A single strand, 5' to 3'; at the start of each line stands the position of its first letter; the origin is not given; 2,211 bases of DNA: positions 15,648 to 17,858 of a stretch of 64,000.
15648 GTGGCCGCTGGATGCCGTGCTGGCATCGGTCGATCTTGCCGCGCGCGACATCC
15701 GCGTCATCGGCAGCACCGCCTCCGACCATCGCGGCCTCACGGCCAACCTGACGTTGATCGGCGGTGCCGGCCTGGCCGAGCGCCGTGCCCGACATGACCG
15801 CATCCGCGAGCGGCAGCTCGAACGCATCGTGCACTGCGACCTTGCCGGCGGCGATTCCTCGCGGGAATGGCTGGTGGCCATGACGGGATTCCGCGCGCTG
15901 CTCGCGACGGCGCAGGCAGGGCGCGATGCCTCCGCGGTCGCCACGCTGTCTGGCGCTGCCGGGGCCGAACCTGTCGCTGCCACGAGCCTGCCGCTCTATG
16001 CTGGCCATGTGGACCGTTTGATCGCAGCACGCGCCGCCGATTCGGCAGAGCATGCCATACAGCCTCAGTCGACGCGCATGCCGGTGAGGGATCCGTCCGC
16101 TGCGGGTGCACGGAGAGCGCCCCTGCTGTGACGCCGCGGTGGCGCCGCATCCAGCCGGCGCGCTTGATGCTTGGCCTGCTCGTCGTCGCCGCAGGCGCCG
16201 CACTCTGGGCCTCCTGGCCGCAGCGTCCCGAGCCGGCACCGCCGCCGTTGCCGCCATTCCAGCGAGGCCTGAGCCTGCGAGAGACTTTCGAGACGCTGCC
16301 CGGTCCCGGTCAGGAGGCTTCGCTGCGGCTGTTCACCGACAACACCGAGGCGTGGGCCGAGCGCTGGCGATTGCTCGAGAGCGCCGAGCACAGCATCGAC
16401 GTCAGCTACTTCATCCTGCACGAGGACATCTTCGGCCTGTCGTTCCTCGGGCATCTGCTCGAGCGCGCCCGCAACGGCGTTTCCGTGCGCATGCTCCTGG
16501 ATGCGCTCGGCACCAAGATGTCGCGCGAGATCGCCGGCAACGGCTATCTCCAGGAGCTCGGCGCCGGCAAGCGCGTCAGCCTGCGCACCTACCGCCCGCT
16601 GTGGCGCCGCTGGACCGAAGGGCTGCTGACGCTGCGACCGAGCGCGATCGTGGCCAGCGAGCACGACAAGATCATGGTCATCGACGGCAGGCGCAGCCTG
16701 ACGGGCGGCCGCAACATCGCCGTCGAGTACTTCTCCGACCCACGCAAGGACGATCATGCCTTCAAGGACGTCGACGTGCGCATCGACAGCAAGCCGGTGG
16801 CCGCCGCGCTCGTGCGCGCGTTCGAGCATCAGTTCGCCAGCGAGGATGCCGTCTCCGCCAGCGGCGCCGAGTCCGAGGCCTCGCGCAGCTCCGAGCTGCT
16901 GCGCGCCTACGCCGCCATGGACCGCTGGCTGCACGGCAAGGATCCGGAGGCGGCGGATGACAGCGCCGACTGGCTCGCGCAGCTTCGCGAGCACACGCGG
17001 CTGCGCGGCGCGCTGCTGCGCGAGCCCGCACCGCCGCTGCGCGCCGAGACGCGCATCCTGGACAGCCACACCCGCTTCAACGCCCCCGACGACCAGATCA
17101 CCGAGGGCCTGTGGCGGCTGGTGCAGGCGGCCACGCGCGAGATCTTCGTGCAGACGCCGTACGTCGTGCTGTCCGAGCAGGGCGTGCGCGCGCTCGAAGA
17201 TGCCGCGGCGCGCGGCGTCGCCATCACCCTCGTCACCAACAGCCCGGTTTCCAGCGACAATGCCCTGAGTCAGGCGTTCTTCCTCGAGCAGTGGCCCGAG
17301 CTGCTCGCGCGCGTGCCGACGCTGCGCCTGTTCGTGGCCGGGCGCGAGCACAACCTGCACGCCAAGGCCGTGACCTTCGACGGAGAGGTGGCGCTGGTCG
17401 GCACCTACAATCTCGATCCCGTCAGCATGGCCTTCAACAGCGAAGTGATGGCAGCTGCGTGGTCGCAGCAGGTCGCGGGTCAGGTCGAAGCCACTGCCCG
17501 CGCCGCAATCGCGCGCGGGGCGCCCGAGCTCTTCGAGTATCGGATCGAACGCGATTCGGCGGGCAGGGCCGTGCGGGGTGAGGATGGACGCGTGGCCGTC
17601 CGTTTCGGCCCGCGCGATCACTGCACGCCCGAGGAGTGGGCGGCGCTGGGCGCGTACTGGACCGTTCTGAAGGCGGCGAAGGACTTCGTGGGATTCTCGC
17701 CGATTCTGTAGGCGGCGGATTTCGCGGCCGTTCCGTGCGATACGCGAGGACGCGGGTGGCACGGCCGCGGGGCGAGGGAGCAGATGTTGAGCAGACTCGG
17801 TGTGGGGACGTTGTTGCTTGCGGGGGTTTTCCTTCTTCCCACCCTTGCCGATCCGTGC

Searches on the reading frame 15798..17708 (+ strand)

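Call 80: search_protein_families(library=pfam, proteins=[window:15798-17708:+], max_evalue=0.00001)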
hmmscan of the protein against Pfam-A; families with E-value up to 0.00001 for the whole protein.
window:15798-17708:+ (637 aa): 2 families
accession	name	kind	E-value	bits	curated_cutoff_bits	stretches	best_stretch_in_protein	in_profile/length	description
PF13091.12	PLDc_2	-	1.8e-30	105.9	27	2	440-565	3-126/132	PLD-like domain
PF00614.28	PLDc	-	1.9e-08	34.4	21.9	0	520-542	5-27/28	Phospholipase D Active site motif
